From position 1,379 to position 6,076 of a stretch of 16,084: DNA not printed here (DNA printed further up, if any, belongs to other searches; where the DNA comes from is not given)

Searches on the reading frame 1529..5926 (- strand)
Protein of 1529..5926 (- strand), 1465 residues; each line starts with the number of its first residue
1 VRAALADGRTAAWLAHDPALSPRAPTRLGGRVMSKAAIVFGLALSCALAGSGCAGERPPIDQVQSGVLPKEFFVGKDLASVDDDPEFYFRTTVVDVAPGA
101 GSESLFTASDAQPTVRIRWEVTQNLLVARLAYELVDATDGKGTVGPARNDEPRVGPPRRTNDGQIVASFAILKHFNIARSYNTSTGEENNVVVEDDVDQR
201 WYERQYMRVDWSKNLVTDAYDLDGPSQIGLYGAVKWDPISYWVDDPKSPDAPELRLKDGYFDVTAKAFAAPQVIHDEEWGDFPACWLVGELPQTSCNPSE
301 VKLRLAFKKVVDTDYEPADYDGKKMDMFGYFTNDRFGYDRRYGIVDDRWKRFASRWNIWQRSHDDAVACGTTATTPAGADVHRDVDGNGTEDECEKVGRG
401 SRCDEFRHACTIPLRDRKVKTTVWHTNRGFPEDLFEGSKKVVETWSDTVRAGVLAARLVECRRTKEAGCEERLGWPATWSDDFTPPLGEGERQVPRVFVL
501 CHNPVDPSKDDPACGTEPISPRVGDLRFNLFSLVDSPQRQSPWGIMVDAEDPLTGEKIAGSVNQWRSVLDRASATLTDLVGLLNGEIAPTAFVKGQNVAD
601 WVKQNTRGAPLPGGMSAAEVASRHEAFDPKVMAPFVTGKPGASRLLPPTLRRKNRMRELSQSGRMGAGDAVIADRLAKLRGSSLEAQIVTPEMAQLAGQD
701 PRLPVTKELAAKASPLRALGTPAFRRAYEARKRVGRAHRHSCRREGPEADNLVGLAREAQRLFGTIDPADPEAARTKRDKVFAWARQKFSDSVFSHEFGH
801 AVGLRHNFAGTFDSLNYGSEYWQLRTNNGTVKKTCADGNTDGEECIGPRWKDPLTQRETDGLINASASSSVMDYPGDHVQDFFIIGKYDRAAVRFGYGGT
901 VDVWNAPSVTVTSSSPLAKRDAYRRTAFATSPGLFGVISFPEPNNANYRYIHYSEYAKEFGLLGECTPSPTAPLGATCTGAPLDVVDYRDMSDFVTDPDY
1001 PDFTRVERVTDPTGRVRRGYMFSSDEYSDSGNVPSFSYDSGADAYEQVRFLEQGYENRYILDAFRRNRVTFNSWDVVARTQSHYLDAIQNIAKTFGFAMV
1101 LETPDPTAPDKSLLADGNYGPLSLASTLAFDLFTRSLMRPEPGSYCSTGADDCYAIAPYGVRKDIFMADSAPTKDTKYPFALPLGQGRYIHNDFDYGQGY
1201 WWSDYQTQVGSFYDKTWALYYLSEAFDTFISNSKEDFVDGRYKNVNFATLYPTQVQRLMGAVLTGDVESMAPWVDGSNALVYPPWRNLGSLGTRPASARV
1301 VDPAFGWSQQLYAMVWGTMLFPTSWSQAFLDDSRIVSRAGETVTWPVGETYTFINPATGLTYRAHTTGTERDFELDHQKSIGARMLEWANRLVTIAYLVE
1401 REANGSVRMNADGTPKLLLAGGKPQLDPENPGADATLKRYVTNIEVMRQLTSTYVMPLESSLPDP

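Call 10: search_protein_families(library=pfam, proteins=[window:1529-5926:-], max_evalue=0.01)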
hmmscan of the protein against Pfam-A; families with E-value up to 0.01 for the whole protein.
window:1529-5926:- (1465 aa): 1 family
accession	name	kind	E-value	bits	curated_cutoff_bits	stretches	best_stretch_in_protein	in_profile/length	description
PF16313.11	DUF4953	-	1.8e-06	27.9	24.2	1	792-810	15-33/316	Met-zincin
